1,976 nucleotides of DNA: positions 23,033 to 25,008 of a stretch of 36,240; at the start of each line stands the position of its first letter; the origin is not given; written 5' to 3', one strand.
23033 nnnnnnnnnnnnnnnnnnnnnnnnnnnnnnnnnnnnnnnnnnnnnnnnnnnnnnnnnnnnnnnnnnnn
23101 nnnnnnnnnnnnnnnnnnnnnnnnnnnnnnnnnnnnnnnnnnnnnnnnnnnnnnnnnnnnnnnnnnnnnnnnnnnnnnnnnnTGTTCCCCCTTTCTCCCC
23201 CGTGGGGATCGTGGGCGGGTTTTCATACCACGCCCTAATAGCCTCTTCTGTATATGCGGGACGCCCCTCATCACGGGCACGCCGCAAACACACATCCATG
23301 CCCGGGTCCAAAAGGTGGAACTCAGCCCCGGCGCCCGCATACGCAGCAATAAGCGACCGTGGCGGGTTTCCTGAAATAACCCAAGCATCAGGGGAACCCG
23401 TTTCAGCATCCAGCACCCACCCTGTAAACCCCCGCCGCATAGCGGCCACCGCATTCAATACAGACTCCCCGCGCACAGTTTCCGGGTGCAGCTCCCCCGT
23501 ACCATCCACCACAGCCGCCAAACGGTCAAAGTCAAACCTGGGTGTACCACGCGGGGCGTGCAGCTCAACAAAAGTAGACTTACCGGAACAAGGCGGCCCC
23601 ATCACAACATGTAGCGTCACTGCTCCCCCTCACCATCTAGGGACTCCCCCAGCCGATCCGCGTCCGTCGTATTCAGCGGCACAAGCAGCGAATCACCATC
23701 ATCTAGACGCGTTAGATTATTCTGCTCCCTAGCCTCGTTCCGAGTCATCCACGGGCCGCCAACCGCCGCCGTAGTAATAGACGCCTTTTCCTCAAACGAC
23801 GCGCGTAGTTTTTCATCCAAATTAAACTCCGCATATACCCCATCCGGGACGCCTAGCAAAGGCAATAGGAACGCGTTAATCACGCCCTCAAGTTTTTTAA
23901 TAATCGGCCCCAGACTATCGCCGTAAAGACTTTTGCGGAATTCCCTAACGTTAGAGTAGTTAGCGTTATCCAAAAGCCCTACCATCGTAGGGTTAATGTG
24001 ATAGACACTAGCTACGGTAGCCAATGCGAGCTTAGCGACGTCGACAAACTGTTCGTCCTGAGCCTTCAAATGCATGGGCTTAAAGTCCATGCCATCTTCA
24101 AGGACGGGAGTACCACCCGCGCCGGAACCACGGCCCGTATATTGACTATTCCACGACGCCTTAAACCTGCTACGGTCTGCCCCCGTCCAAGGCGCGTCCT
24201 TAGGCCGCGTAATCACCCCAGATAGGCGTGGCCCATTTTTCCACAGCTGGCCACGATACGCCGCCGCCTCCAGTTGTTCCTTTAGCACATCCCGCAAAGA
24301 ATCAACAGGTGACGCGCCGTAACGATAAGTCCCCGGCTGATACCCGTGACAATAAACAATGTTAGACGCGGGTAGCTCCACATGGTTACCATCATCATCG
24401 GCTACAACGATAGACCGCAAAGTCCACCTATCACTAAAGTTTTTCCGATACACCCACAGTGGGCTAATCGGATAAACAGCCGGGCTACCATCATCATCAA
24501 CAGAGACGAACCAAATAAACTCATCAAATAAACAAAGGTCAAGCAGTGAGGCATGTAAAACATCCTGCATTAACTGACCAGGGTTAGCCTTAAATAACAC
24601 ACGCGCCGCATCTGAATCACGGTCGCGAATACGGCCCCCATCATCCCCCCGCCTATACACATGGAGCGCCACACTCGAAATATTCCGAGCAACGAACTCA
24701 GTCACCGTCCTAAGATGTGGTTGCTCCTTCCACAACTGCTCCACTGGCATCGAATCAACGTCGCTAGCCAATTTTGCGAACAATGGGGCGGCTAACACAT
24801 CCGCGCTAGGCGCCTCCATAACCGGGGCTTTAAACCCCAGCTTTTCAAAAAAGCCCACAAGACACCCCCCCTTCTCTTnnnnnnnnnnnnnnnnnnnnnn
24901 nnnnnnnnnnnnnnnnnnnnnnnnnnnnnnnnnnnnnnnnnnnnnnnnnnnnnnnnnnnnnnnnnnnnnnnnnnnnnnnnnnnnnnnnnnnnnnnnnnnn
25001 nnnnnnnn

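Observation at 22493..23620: P-loop kinase-like domain fused in frame to the prohead protease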

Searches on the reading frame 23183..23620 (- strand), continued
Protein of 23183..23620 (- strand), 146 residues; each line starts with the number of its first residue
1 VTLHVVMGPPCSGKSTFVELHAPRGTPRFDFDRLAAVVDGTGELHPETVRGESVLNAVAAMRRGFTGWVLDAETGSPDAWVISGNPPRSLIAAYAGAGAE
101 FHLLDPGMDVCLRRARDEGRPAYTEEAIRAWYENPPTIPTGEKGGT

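Call 78: search_protein_families(library=pfam, alignment_id=A3, max_evalue=0.001)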
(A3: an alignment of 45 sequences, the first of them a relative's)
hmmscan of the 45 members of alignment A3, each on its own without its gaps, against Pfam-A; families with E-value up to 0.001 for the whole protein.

A. member 1, P0241 (429 aa): 4 families
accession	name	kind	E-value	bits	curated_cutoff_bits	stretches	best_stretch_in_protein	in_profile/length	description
PF13671.12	AAA_33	-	1.4e-14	55.1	27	2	2-91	1-89/143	AAA domain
PF13521.12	AAA_28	-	0.00014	22.5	27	0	169-219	2-52/164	AAA domain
PF13238.12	AAA_18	-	0.00032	21.6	29.4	0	4-114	2-111/128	AAA domain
PF13479.12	AAA_24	-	0.00095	19.5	27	0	168-212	4-46/195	AAA domain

B. families by the number of members that match (of 45 scanned): 18 families
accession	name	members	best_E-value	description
PF13671.12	AAA_33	28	1.4e-14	AAA domain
PF00574.28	CLP_protease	8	3.9e-31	Clp protease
PF25145.1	NfeD1b_N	7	4.2e-10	NfeD1b, N-terminal domain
PF01972.22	SDH_protease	7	2.3e-08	ClpP-like SDH-type serine proteinase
PF04586.22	Peptidase_S78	6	4.7e-34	Caudovirus prohead serine protease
PF13238.12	AAA_18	5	1.4e-07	AAA domain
PF01391.23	Collagen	4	3e-30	Collagen triple helix repeat (20 copies)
PF22740.1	PapZ_C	4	1.9e-26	RapZ C-terminal domain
PF01844.29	HNH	3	1.2e-10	HNH endonuclease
PF25209.1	Phage_capsid_4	2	3e-11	Phage capsid protein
PF14265.11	DUF4355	2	1.7e-06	Capsid assembly scaffolding protein Gp46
PF13479.12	AAA_24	2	0.00064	AAA domain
PF04860.17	Phage_portal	1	2.7e-67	Phage portal protein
PF05065.19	Phage_capsid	1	1.3e-33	Phage capsid family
PF14279.12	HNH_5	1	1e-09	HNH endonuclease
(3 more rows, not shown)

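Call 79: search_protein_families(library=pfam, proteins=[P0250, P0251, P0284, P0289, P0322, P0325, P0338, P0309, P0324, P0247], max_evalue=0.001)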
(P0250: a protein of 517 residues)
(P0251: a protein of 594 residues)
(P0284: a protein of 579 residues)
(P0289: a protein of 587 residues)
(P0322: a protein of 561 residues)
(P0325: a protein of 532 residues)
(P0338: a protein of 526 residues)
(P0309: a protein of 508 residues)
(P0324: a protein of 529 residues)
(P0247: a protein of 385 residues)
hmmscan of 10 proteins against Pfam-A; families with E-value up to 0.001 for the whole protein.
P0250 (517 aa): 2 families
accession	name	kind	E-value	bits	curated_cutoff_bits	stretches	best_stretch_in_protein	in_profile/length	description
PF01391.23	Collagen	-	3e-30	104.2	27.2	3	337-395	1-59/60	Collagen triple helix repeat (20 copies)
PF13671.12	AAA_33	-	0.00048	20.9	27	0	3-46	2-46/143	AAA domain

P0251 (594 aa): 4 families
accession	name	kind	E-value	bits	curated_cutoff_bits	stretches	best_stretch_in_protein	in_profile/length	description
PF00574.28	CLP_protease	-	4.2e-26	92.4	20.2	1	216-345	47-178/182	Clp protease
PF25145.1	NfeD1b_N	-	4.2e-10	40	40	1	212-291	28-106/189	NfeD1b, N-terminal domain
PF01972.22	SDH_protease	-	1.3e-05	24.9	31.3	1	217-276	93-152/286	ClpP-like SDH-type serine proteinase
PF13671.12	AAA_33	-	6.1e-05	23.8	27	1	3-60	1-58/143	AAA domain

P0284 (579 aa): 3 families
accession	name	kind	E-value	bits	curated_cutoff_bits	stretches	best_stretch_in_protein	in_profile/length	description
PF00574.28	CLP_protease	-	2.2e-25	90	20.2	1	227-359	43-179/182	Clp protease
PF25145.1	NfeD1b_N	-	1.4e-09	38.2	40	1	225-291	26-92/189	NfeD1b, N-terminal domain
PF01972.22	SDH_protease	-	4.4e-05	23.1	31.3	1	226-304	88-165/286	ClpP-like SDH-type serine proteinase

P0289 (587 aa): 3 families
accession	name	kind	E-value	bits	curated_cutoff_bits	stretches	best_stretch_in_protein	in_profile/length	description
PF00574.28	CLP_protease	-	2.1e-30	106.4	20.2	1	215-343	47-177/182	Clp protease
PF25145.1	NfeD1b_N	-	2.3e-08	34.3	40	1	207-275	24-92/189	NfeD1b, N-terminal domain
PF01972.22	SDH_protease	-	4.3e-05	23.1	31.3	1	217-273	94-150/286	ClpP-like SDH-type serine proteinase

P0322 (561 aa): 3 families
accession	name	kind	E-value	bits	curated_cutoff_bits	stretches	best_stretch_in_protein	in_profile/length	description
PF00574.28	CLP_protease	-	3.9e-31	108.8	20.2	1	216-350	44-180/182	Clp protease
PF25145.1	NfeD1b_N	-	1.4e-08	34.9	40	1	217-279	30-92/189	NfeD1b, N-terminal domain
PF01972.22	SDH_protease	-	2.3e-08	33.9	31.3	1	220-277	93-150/286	ClpP-like SDH-type serine proteinase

P0325 (532 aa): 3 families
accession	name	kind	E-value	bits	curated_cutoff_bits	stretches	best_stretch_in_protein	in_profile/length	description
PF00574.28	CLP_protease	-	4.6e-28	98.8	20.2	1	182-338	18-178/182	Clp protease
PF01972.22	SDH_protease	-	1.2e-07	31.5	31.3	1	211-269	94-152/286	ClpP-like SDH-type serine proteinase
PF25145.1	NfeD1b_N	-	0.00035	20.7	40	1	207-269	30-92/189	NfeD1b, N-terminal domain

P0338 (526 aa): 5 families
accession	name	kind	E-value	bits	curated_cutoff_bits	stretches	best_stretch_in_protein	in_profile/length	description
PF00574.28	CLP_protease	-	8.2e-29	101.2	20.2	1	201-329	48-178/182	Clp protease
PF13671.12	AAA_33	-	1.4e-07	32.4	27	1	4-111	2-117/143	AAA domain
PF01972.22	SDH_protease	-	3.7e-07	29.9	31.3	1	201-260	93-152/286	ClpP-like SDH-type serine proteinase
PF10123.14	Mu-like_Pro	-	8.4e-06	26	25.2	1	369-498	153-292/330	Mu-like prophage I protein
PF25145.1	NfeD1b_N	-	0.00039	20.5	40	1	199-277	31-108/189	NfeD1b, N-terminal domain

P0309 (508 aa): 4 families
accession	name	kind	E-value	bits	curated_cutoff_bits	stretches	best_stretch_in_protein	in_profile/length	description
PF00574.28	CLP_protease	-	1.5e-29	103.6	20.2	1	337-470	46-181/182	Clp protease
PF13671.12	AAA_33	-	8.2e-08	33.1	27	0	150-257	3-116/143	AAA domain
PF13238.12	AAA_18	-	0.00027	21.8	29.4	0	150-261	2-113/128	AAA domain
PF13479.12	AAA_24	-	0.00064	20.1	27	0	149-262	5-74/195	AAA domain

P0324 (529 aa): 2 families
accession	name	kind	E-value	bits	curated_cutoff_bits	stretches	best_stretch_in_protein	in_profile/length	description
PF04860.17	Phage_portal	-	2.7e-67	227.7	39.1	1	49-358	2-321/321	Phage portal protein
PF13671.12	AAA_33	-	0.00077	20.2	27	0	392-447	1-58/143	AAA domain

P0247 (385 aa): 1 family
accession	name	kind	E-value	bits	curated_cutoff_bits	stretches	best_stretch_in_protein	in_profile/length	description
PF01391.23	Collagen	-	1.1e-09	38.4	27.2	1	187-239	1-53/60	Collagen triple helix repeat (20 copies)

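Call 80: search_protein_families(library=pfam, proteins=[P0257, P0271, P0337, P0339, P0281, P0326, P0356, P0316, P0365, P0341], max_evalue=0.001)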
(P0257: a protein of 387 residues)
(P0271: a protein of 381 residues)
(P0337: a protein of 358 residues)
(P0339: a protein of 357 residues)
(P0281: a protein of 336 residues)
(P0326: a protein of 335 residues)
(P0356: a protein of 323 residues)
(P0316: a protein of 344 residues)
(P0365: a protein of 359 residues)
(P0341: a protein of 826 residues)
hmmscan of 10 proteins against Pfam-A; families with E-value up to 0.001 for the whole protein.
P0257 (387 aa): 3 families
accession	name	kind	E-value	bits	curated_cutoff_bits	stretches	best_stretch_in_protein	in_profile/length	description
PF00574.28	CLP_protease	-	5.4e-23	82.2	20.2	1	199-327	47-177/182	Clp protease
PF25145.1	NfeD1b_N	-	7.5e-09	35.9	40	1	197-258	30-91/189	NfeD1b, N-terminal domain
PF01972.22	SDH_protease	-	1.2e-06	28.2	31.3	1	199-257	92-150/286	ClpP-like SDH-type serine proteinase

P0271 (381 aa): 2 families
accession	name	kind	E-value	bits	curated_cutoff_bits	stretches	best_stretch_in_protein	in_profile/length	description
PF01391.23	Collagen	-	5.4e-10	39.3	27.2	1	195-243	5-53/60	Collagen triple helix repeat (20 copies)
PF02839.19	CBM_5_12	-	4.4e-05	23.9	26.2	1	318-345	2-29/44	Carbohydrate-binding module family 5/12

P0337 (358 aa): 2 families
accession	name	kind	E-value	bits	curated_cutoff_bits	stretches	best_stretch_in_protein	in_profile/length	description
PF22740.1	PapZ_C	-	6.3e-16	59.1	27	1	145-234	18-118/121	RapZ C-terminal domain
PF13671.12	AAA_33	-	2.4e-06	28.3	27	1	3-65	2-67/143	AAA domain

P0339 (357 aa): 2 families
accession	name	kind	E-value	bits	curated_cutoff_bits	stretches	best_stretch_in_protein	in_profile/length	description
PF22740.1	PapZ_C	-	1.1e-18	68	27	1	136-229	4-107/121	RapZ C-terminal domain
PF13671.12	AAA_33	-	1.3e-05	26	27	1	2-67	1-67/143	AAA domain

P0281 (336 aa): 1 family
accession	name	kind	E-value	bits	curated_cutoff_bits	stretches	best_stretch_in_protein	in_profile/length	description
PF13671.12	AAA_33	-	4.1e-09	37.3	27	1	3-117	2-123/143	AAA domain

P0326 (335 aa): 2 families
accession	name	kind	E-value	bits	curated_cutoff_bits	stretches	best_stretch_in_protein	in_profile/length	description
PF13671.12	AAA_33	-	7.9e-08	33.2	27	1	4-108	2-115/143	AAA domain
PF14265.11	DUF4355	-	1.7e-06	28.7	25.4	1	187-297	6-111/124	Capsid assembly scaffolding protein Gp46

P0356 (323 aa): 1 family
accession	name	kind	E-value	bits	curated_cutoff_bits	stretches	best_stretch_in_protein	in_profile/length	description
PF13671.12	AAA_33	-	1.8e-06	28.8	27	1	3-79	2-80/143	AAA domain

P0316 (344 aa): 1 family
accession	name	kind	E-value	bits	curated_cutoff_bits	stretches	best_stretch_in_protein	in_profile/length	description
PF13671.12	AAA_33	-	8.6e-07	29.8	27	1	167-240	1-75/143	AAA domain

P0365 (359 aa): 3 families
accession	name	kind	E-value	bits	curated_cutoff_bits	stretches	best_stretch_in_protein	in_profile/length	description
PF22740.1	PapZ_C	-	1.9e-26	93.1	27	1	1-102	1-118/121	RapZ C-terminal domain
PF13671.12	AAA_33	-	1.3e-07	32.5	27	1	114-194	1-81/143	AAA domain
PF13238.12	AAA_18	-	0.00065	20.6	29.4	0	116-223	2-110/128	AAA domain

P0341 (826 aa): 2 families
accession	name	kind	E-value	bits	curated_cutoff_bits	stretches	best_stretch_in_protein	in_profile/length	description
PF05065.19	Phage_capsid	-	1.3e-33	117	24.2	1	537-807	8-279/280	Phage capsid family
PF04586.22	Peptidase_S78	-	5.6e-31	108.3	21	1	196-346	10-157/165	Caudovirus prohead serine protease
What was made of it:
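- The collagen/CBM fusions could be external structural proteins (calls 79, 80).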

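Call 81: find_encoding_contigs(protein=P0322, flank=5000, max_places=2)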
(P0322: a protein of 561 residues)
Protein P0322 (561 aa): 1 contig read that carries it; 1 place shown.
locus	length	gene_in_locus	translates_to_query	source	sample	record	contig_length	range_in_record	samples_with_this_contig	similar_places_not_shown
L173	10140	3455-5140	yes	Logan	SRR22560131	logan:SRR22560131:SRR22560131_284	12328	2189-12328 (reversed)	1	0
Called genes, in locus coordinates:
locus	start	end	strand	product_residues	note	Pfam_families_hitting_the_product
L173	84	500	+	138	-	-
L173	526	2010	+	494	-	-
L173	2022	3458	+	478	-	PF21919:P23-45_portal_barrel, PF06074:Portal_Mu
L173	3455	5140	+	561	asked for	PF00574:CLP_protease, PF01972:SDH_protease, PF25145:NfeD1b_N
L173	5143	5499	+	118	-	PF09956:Phage_cement_2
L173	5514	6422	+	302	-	PF25209:Phage_capsid_4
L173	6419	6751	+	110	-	-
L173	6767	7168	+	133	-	-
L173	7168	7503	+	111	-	-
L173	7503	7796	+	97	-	-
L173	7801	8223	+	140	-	-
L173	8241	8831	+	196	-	PF25681:Phage_TTP_17 (weak)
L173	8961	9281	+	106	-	-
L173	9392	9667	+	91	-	-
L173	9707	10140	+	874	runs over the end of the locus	?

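Call 82: find_encoding_contigs(protein=P0326, flank=5000, max_places=2)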
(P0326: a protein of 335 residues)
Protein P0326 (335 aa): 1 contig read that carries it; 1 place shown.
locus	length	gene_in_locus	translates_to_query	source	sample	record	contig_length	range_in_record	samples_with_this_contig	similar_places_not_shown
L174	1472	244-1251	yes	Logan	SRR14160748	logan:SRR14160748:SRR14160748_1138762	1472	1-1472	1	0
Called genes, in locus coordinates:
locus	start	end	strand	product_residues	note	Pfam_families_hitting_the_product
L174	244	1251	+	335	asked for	PF13671:AAA_33, PF14265:DUF4355 (weak)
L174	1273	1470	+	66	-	?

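Call 84: find_encoding_contigs(protein=P0289, flank=4000, max_places=1)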
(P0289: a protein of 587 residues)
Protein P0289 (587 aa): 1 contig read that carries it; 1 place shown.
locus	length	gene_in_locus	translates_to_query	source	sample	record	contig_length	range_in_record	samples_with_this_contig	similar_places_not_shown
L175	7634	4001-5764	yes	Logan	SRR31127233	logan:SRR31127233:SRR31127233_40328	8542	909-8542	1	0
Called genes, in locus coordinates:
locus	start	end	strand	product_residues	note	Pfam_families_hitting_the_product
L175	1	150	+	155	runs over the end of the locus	-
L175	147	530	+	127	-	PF23931:Terminase_6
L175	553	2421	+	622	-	-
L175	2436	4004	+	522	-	PF21919:P23-45_portal_barrel, PF06074:Portal_Mu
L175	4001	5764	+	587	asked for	PF00574:CLP_protease, PF25145:NfeD1b_N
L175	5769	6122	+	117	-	PF09956:Phage_cement_2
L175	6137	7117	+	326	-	PF25209:Phage_capsid_4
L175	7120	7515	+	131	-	-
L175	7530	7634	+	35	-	?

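Call 85: find_encoding_contigs(protein=P0251, flank=4000, max_places=1)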
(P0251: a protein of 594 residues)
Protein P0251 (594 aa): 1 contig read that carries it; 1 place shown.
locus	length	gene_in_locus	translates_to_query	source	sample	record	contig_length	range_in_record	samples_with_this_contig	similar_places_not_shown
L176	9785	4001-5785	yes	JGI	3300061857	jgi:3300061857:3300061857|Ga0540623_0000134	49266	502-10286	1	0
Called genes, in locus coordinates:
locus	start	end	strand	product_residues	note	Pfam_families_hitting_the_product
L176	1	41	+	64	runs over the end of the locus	-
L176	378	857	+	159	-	PF23931:Terminase_6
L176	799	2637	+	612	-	-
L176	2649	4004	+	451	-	PF21919:P23-45_portal_barrel, PF06074:Portal_Mu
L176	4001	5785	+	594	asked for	PF00574:CLP_protease, PF01972:SDH_protease (weak), PF25145:NfeD1b_N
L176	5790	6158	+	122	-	PF09956:Phage_cement_2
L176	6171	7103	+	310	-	PF25209:Phage_capsid_4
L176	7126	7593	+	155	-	-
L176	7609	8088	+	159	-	-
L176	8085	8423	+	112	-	-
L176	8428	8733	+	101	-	-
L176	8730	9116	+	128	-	-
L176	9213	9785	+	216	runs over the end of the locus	-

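Call 86: find_encoding_contigs(protein=P0324, flank=4000, max_places=1)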
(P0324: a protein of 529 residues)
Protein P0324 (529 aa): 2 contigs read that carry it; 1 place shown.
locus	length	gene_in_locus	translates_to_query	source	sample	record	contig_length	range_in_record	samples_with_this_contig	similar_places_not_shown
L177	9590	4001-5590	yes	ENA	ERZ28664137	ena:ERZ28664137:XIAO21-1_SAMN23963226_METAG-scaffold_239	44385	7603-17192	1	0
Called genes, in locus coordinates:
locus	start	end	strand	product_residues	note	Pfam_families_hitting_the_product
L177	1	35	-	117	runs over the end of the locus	PF13443:HTH_26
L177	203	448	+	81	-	-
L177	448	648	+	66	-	-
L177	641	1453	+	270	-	-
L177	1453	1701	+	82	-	-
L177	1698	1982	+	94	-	PF01844:HNH, PF14279:HNH_5 (weak)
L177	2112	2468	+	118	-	-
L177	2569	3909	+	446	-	-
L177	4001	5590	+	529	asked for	PF04860:Phage_portal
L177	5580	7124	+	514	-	PF04586:Peptidase_S78, PF25209:Phage_capsid_4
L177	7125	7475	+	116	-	-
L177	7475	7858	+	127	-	-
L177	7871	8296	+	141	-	-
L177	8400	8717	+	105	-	-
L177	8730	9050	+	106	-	-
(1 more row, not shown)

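Call 87: find_encoding_contigs(protein=P0250, flank=5000, max_places=1)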
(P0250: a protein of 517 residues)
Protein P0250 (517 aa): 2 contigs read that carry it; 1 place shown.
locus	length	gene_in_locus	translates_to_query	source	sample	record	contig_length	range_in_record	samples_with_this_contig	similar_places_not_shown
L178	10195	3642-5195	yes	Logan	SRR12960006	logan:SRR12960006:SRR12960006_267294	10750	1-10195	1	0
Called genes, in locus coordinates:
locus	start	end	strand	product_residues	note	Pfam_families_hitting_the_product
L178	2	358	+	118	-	?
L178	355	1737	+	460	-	PF02709:Glyco_transf_7C (weak)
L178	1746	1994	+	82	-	-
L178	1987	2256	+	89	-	-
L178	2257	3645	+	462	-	PF04860:Phage_portal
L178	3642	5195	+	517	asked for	PF01391:Collagen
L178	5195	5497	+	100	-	-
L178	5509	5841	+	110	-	PF05521:Phage_HCP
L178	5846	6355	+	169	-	PF04883:HK97-gp10_like (weak)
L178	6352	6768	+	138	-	PF11367:Tail_completion_gp17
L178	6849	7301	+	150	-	PF06199:Phage_tail_2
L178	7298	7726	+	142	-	PF11836:Phage_TAC_11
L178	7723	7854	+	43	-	-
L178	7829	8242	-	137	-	-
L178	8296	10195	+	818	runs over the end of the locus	?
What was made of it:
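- Gene contexts confirm the same slot, between portal and capsid protein, in unrelated head-module types (calls 81, 84-87).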

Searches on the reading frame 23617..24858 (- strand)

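Call 33: search_protein_families(library=phrogs, proteins=[window:23617-24858:-], max_evalue=0.001)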
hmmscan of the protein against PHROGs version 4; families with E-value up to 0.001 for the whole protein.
window:23617-24858:- (413 aa): 6 families
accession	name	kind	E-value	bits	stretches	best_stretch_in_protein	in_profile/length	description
phrog_2662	-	head and packaging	9.3e-109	366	1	32-399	54-422/717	portal protein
phrog_12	-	head and packaging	8.9e-73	247.3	1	1-401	48-434/646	portal protein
phrog_5929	-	head and packaging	1.2e-31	110.8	1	204-407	10-209/228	portal protein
phrog_2271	-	head and packaging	8.3e-16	57.9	1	204-393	213-394/859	portal protein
phrog_21454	-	unknown function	7.8e-13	49.3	1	228-392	12-170/320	-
phrog_11323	-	unknown function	6.4e-10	40.2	1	292-402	1-111/130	-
